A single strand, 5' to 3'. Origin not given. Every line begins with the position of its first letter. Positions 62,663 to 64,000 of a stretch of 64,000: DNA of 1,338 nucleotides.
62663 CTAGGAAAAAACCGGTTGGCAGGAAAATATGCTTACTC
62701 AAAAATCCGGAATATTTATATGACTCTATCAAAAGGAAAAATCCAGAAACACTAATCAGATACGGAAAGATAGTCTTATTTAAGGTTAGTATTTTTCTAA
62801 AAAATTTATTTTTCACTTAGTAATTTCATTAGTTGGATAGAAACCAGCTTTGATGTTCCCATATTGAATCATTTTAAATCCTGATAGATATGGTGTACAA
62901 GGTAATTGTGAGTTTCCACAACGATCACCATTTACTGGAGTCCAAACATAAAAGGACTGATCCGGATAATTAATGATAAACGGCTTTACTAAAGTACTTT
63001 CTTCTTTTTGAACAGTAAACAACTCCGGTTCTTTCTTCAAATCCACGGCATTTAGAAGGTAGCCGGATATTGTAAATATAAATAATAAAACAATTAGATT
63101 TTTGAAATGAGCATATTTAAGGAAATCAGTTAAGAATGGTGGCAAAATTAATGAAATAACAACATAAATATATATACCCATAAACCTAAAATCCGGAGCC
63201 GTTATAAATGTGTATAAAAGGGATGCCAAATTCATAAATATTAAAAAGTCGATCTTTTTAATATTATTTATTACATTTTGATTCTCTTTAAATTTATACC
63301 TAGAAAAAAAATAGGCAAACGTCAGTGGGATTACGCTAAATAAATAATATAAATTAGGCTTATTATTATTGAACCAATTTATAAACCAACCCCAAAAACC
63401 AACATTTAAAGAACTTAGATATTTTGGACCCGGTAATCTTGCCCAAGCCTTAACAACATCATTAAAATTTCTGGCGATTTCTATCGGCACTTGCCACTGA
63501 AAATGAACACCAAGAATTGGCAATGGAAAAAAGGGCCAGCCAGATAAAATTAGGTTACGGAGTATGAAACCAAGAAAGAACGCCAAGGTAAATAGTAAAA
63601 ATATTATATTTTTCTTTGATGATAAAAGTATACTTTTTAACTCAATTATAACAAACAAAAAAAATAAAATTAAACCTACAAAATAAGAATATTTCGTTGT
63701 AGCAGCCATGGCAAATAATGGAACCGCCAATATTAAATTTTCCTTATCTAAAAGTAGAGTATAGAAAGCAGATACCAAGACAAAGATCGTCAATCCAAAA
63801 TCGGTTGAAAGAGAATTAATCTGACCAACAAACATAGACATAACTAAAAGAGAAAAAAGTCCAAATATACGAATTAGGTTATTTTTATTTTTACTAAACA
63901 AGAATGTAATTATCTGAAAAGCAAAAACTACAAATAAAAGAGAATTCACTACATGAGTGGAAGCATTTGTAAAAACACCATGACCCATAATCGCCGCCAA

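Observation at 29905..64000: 34-kb surface-glycan megacluster with a complete Wzx/Wzy-type tool kit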

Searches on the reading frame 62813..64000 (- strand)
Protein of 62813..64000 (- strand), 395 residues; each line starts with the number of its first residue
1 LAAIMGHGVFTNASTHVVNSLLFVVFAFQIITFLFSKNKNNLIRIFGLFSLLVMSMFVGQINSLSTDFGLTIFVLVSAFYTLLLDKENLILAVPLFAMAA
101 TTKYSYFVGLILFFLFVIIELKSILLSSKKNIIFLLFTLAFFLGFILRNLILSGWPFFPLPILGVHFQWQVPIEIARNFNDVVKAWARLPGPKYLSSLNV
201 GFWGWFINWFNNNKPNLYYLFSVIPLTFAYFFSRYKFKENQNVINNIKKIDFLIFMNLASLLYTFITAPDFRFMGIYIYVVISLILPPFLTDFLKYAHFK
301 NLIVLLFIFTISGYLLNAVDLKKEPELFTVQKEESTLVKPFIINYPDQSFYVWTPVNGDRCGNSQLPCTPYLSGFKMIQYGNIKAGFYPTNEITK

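Call 8: search_protein_families(library=pfam, max_evalue=0.01, proteins=[window:62813-64000:-])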
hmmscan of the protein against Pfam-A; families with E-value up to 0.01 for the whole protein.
window:62813-64000:- (395 aa): 0 families

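Call 22: search_protein_families(library=ncbifam, max_evalue=0.01, proteins=[window:62813-64000:-])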
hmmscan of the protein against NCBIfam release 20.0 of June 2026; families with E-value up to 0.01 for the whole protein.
window:62813-64000:- (395 aa): 1 family
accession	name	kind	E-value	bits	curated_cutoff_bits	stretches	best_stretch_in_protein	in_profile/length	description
NF047510.1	LIC_10190_fam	subfamily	9.4e-32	110.3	100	1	2-274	157-422/424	LIC_10190 family membrane protein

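Call 44: search_protein_families(library=pfam, max_evalue=10, proteins=[window:62813-64000:-])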
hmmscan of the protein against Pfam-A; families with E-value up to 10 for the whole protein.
window:62813-64000:- (395 aa): 0 families
